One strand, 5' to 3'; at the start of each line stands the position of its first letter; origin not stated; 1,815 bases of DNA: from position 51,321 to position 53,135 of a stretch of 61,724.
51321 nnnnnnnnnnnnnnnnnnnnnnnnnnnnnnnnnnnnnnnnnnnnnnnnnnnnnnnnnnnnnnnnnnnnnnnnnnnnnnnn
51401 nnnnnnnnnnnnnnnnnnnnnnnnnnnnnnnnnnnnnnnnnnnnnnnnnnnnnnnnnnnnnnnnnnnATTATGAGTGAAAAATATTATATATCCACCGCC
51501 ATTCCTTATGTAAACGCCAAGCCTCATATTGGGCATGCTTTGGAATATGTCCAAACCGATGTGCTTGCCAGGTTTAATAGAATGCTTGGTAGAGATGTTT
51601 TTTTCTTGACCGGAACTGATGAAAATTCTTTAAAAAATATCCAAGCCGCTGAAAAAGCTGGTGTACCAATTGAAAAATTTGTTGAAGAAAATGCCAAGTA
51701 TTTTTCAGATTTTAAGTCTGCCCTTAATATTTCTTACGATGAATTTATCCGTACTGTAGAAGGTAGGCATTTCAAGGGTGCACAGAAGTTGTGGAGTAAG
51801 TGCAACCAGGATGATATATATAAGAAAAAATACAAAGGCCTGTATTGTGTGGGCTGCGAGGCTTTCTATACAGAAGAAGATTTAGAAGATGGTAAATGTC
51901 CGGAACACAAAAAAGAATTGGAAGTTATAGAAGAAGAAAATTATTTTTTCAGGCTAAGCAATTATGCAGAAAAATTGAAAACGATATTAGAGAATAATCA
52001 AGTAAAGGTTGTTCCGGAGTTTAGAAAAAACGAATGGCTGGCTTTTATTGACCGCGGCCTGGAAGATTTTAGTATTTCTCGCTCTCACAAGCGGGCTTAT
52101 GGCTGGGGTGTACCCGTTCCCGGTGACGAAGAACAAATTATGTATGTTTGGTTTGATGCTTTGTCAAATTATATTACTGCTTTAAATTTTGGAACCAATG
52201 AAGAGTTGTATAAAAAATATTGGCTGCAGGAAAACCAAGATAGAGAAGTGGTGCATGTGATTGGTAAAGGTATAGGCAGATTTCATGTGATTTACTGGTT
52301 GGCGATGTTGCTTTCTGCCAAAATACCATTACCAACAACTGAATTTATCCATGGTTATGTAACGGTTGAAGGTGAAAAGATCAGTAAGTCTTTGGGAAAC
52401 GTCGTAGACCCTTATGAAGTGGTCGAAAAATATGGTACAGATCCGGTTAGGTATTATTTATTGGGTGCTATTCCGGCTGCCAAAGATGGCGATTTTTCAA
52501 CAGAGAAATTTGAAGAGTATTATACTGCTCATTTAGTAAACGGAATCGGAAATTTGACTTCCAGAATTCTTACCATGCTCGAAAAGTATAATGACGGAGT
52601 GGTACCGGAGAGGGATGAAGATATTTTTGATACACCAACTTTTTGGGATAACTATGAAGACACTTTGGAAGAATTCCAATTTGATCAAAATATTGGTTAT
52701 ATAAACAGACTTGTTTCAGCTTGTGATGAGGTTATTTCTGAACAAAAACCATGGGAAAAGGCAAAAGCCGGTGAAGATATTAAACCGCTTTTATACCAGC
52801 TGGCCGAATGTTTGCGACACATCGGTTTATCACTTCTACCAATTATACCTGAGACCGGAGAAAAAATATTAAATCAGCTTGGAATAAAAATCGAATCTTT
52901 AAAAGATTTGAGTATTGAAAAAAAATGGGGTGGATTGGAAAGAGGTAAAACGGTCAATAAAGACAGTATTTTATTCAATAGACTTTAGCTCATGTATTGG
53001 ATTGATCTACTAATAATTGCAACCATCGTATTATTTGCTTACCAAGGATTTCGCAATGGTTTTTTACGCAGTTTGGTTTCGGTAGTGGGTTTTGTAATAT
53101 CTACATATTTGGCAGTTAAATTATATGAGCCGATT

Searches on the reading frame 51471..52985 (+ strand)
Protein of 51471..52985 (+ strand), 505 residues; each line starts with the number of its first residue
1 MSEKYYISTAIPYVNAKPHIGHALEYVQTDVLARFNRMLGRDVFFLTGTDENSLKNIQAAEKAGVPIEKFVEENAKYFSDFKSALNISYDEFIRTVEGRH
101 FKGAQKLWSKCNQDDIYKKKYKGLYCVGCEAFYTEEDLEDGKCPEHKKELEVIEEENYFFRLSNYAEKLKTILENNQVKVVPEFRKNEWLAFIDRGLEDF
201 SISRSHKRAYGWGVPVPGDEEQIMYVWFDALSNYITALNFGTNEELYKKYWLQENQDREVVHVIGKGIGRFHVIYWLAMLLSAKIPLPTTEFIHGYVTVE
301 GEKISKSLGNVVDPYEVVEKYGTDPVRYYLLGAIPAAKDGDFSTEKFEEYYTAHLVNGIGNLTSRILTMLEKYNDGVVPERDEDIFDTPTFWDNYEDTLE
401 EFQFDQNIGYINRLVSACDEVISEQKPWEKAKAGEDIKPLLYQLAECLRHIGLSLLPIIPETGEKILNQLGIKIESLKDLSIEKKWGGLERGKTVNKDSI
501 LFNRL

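Call 46: search_protein_families(library=pfam, proteins=[window:51471-52985:+], max_evalue=0.001)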
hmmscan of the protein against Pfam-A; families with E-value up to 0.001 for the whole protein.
window:51471-52985:+ (505 aa): 3 families
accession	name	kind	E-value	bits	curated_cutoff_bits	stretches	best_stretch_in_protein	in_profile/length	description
PF09334.17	tRNA-synt_1g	-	3.5e-101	339.3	20.1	2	137-366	163-390/391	tRNA synthetases class I (M)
PF00133.28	tRNA-synt_1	-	1.3e-25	90.5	22.7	2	220-336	295-407/414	tRNA synthetases class I (I, L, M and V)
PF01406.26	tRNA-synt_1e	-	2e-13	50.9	27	2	292-333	241-283/301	tRNA synthetases class I (C) catalytic domain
